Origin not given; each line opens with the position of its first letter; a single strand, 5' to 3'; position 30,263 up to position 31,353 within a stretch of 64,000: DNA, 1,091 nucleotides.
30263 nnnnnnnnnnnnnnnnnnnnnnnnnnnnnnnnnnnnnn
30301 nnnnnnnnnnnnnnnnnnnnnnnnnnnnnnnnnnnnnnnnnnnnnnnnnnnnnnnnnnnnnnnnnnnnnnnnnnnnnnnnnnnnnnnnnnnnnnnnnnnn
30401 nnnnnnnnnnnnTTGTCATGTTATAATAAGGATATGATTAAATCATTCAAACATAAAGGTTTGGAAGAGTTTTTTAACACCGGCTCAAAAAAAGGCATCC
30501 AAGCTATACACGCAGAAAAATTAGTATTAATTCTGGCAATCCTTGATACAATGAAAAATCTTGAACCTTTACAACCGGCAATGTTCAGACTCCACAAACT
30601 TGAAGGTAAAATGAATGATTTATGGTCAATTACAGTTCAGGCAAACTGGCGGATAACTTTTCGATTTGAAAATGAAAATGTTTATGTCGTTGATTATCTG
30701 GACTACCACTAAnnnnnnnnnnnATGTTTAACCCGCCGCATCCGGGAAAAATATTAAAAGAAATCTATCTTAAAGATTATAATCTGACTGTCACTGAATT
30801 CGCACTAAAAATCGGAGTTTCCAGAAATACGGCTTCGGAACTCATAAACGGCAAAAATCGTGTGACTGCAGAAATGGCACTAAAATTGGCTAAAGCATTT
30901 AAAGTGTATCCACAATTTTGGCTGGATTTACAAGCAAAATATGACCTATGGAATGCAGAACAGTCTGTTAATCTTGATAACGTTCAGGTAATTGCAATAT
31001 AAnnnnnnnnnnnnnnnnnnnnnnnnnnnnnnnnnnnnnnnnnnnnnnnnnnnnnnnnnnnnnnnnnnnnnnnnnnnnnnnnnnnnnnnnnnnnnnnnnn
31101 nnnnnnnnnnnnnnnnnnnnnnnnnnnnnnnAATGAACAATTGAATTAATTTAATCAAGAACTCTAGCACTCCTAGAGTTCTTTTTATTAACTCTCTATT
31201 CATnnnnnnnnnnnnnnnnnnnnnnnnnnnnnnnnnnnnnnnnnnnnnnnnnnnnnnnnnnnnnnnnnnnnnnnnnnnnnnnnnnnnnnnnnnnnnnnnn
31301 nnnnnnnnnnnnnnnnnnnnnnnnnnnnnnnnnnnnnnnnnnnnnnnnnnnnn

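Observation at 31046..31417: Two tandem small-RNA candidates, each driven by a perfect consensus sigma70 promoter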

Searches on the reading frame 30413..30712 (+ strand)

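Call 63: search_protein_families(library=ncbifam, proteins=[window:30413-30712:+], max_evalue=0.001)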
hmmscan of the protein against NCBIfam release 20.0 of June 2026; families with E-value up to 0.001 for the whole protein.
window:30413-30712:+ (99 aa): 1 family
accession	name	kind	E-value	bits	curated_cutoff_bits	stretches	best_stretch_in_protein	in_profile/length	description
TIGR02385.1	RelE_StbE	subfamily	1.8e-05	25.1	27.9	1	49-97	35-80/88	type II toxin-antitoxin system mRNA interferase toxin, RelE/StbE family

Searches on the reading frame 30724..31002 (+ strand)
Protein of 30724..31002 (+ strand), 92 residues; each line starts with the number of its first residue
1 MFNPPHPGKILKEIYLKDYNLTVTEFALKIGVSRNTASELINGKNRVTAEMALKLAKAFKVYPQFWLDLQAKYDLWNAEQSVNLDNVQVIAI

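Call 63: search_protein_families(library=ncbifam, proteins=[window:30724-31002:+], max_evalue=0.001)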
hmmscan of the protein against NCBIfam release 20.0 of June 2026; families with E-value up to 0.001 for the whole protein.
window:30724-31002:+ (92 aa): 4 families
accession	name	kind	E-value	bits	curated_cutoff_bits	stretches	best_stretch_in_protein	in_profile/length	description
TIGR02607.1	antidote_HigA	equivalog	4.4e-30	103.3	47.7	1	1-80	1-80/81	HigA family addiction module antitoxin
NF041575.1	antitoxPezA_Strep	equivalog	0.00014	21.9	290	1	17-61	11-55/158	type II toxin-antitoxin system antitoxin PezA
TIGR03070.1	couple_hipB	subfamily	0.00024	21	71.65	1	17-59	12-54/58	type II toxin-antitoxin system Y4mF family antitoxin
NF003162.0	PRK04140.1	equivalog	0.00029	20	263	1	8-61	128-180/317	transcriptional regulator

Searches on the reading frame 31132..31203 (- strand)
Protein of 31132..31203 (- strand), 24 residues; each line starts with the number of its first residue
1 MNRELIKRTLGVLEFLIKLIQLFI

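Call 29: search_protein_families(library=pfam, proteins=[window:31132-31203:-], max_evalue=10)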
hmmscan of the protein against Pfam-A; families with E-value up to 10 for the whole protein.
seq(24 aa): 0 families

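Call 30: search_protein_families(library=ncbifam, proteins=[window:31132-31203:-], max_evalue=10)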
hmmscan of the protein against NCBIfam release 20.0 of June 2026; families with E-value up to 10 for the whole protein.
seq(24 aa): 0 families
